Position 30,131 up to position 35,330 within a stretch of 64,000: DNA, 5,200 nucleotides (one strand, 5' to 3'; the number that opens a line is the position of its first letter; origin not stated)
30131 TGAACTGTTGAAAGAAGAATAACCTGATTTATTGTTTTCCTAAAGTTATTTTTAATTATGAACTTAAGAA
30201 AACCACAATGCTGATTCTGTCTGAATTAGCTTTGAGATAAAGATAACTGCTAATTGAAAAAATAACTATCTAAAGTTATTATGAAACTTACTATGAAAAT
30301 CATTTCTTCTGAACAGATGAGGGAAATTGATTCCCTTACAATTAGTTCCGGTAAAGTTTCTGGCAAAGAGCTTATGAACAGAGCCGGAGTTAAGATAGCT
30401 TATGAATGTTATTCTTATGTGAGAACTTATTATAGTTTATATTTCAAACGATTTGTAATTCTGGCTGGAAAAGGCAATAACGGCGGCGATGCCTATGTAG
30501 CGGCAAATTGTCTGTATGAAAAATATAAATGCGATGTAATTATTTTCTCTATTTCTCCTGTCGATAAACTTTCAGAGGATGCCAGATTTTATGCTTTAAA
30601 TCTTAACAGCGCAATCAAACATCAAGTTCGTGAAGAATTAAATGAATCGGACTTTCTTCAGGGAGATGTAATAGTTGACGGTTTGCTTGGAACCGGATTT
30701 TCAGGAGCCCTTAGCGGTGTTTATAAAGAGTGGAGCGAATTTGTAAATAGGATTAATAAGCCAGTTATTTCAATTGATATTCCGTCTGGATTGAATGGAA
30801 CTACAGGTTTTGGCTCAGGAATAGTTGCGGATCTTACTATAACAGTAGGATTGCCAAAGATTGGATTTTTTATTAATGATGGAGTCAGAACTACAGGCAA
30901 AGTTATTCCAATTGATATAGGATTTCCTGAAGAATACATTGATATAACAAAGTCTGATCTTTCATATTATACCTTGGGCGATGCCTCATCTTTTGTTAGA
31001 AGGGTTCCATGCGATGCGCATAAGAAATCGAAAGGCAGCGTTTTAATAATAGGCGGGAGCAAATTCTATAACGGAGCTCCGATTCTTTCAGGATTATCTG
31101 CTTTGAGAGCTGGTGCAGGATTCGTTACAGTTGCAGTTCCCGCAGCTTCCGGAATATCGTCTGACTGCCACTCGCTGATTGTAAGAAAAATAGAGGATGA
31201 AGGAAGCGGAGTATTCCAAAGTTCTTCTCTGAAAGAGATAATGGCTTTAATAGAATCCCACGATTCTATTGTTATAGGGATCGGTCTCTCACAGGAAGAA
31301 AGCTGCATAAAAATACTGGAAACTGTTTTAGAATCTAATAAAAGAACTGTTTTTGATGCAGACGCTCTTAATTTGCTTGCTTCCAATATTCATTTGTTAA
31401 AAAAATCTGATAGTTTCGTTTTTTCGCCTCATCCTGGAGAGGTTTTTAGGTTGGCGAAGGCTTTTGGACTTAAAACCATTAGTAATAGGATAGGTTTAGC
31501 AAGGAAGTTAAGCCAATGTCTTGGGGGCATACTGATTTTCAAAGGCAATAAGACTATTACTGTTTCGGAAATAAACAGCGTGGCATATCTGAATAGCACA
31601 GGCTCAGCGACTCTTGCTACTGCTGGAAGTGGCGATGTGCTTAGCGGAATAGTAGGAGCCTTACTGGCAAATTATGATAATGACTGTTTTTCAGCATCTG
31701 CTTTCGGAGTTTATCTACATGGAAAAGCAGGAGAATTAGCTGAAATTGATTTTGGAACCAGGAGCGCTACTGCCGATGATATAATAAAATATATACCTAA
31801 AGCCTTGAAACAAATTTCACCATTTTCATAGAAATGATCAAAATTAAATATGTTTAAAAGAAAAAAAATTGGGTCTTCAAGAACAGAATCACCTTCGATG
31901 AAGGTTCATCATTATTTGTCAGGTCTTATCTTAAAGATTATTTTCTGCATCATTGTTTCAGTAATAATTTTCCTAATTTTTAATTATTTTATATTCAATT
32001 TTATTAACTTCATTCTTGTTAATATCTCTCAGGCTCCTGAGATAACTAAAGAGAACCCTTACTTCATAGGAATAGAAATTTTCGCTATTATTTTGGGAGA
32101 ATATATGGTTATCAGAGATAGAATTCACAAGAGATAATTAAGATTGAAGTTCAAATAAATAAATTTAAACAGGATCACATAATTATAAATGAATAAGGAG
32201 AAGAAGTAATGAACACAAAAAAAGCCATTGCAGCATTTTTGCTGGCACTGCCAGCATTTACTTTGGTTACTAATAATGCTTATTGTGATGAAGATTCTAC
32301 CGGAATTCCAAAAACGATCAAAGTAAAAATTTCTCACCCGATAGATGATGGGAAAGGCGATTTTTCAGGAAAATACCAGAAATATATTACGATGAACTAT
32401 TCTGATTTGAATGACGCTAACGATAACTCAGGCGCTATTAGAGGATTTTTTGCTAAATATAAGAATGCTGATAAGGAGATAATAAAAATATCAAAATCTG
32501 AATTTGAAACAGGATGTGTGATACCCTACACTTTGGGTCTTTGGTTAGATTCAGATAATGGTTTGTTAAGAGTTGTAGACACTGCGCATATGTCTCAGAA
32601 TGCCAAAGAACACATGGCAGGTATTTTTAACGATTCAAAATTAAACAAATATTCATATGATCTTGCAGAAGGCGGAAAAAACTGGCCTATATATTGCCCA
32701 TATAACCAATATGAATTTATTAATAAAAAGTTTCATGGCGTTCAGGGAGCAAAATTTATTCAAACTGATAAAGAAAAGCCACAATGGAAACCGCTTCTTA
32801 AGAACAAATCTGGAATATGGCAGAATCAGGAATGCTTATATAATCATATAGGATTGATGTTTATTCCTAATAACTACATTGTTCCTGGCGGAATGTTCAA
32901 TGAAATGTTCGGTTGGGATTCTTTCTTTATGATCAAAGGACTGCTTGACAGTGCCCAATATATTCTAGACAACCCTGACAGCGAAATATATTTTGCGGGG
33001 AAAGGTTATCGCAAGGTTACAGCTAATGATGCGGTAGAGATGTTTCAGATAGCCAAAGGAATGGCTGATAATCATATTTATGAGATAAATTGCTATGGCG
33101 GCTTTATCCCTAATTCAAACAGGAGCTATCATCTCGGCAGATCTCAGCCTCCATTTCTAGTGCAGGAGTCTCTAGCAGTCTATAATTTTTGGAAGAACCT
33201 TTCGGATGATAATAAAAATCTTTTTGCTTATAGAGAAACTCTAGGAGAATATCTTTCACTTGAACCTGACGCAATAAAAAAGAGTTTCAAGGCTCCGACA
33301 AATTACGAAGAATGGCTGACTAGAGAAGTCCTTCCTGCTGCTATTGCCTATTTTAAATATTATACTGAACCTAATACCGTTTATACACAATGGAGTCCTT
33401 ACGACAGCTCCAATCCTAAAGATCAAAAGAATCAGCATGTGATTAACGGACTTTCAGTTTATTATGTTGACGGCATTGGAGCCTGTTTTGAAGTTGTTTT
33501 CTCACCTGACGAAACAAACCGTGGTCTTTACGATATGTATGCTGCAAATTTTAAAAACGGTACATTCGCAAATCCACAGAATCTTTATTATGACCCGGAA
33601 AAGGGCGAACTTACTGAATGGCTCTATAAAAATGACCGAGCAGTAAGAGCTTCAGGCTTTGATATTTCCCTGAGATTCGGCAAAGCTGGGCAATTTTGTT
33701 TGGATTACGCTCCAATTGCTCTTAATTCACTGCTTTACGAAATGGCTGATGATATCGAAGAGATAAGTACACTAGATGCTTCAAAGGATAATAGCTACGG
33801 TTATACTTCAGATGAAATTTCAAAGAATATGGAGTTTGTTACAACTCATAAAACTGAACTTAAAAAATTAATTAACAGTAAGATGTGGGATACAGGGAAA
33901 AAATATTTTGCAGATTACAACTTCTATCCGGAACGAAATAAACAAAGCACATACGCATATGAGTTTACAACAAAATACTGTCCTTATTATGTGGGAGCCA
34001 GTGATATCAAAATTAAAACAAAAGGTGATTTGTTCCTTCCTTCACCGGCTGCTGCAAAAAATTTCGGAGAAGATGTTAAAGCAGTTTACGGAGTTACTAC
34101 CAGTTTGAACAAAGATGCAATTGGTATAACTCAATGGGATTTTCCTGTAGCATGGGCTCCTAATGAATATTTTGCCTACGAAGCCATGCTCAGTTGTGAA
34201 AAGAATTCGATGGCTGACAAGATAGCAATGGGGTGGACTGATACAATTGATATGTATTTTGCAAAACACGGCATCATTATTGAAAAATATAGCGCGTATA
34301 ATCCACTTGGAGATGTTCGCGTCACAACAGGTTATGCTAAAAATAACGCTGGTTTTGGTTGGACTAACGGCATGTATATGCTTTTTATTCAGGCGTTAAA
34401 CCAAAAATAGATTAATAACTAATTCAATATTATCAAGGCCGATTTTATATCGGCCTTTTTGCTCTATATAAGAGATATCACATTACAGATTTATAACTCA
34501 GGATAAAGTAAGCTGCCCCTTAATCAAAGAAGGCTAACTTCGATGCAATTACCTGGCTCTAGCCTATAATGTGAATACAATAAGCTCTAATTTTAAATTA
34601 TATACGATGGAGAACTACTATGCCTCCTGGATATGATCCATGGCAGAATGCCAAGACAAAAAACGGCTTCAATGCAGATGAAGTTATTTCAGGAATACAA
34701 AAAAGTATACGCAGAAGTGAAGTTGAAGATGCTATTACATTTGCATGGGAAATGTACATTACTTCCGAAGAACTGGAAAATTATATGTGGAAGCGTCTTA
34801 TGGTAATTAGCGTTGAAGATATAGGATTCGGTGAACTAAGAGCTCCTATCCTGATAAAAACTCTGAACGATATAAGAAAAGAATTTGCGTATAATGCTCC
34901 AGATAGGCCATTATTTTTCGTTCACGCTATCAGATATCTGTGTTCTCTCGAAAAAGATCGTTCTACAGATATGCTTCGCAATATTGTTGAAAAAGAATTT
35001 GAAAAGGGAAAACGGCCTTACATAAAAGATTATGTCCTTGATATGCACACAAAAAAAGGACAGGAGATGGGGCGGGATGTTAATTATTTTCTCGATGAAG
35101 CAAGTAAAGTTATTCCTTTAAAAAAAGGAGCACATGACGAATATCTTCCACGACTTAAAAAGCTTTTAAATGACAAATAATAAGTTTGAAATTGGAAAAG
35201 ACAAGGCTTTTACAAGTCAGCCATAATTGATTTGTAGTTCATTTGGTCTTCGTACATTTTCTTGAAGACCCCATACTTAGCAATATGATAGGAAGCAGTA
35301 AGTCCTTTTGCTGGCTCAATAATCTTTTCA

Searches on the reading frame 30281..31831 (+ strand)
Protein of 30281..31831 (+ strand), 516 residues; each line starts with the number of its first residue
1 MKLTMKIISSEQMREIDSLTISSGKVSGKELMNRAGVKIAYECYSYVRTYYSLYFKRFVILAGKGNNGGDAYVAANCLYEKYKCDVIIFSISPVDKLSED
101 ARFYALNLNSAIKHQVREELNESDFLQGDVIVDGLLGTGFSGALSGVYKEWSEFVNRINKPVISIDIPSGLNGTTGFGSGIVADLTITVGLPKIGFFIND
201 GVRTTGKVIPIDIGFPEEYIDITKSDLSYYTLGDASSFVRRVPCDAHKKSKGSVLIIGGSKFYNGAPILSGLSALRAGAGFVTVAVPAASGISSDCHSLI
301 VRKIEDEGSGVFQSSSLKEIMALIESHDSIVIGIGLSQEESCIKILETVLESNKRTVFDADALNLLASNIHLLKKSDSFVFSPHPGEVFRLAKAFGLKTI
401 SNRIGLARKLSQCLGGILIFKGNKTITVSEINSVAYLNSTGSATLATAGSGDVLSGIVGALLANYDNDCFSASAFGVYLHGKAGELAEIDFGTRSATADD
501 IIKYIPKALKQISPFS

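Call 58: search_protein_families(library=ncbifam, proteins=[window:30281-31831:+], max_evalue=1e-10)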
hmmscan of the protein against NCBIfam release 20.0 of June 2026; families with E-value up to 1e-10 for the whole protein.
window:30281-31831:+ (516 aa): 3 families
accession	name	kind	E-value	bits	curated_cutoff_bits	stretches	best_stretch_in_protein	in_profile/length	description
NF007856.0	PRK10565.1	equivalog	3.2e-71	240.5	703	1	3-508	13-497/510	bifunctional ADP-dependent NAD(P)H-hydrate dehydratase/NAD(P)H-hydrate epimerase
TIGR00196.1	yjeF_cterm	hypoth_equivalog_domain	5.2e-58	196.6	129.85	1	238-510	11-276/277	NAD(P)H-hydrate dehydratase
TIGR00197.1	yjeF_nterm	hypoth_equivalog_domain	2e-32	112.5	88.6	1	7-216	3-205/206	NAD(P)H-hydrate epimerase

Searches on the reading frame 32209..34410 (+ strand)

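Call 4: search_protein_families(library=pfam, proteins=[window:32209-34410:+], max_evalue=0.01)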
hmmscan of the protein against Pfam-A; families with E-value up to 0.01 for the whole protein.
window:32209-34410:+ (733 aa): 1 family
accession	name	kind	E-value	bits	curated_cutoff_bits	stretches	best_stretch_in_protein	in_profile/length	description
PF01204.24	Trehalase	-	4.3e-64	217.7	21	1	191-730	90-511/512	Trehalase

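Call 5: search_protein_families(library=ncbifam, proteins=[window:32209-34410:+], max_evalue=0.01)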
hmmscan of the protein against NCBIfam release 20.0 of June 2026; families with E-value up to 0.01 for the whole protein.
window:32209-34410:+ (733 aa): 3 families
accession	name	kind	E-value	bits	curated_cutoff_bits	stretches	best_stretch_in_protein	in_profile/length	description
NF009773.0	PRK13270.1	subfamily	5e-33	114.4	512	3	471-725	312-541/549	alpha,alpha-trehalase TreF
NF009775.0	PRK13272.1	equivalog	1.4e-28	99.7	941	3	472-728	305-535/558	alpha,alpha-trehalase TreA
NF009774.0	PRK13271.1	subfamily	1.5e-25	90.1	560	3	472-725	303-531/569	alpha,alpha-trehalase TreA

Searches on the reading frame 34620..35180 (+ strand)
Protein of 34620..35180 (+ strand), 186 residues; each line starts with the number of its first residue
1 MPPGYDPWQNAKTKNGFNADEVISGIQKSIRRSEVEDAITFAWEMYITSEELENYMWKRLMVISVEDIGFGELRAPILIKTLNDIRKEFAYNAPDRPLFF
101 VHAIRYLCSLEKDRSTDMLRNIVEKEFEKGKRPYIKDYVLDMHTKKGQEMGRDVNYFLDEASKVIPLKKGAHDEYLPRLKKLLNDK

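Call 4: search_protein_families(library=pfam, proteins=[window:34620-35180:+], max_evalue=0.01)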
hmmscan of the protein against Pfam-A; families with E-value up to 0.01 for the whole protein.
window:34620-35180:+ (186 aa): 1 family
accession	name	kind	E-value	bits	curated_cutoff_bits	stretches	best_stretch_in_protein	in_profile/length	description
PF12002.13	MgsA_C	-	6.1e-06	26.7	27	1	33-162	2-128/167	MgsA AAA+ ATPase C terminal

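Call 5: search_protein_families(library=ncbifam, proteins=[window:34620-35180:+], max_evalue=0.01)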
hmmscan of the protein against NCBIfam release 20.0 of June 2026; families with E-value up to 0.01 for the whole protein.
window:34620-35180:+ (186 aa): 3 families
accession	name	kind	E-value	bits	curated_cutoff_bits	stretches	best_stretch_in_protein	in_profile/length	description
NF009882.0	PRK13341.1-3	equivalog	0.00017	19.8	1197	1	15-131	256-369/734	AAA family ATPase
NF009883.0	PRK13341.1-4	equivalog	0.0034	15.3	668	1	19-153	261-390/729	AAA family ATPase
NF009881.0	PRK13341.1-2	equivalog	0.0083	14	651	1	20-85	259-323/736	AAA family ATPase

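Call 54: search_protein_families(library=padloc, proteins=[window:34620-35180:+], max_evalue=0.01)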
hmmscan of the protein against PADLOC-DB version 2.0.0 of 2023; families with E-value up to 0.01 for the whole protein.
window:34620-35180:+ (186 aa): 0 families
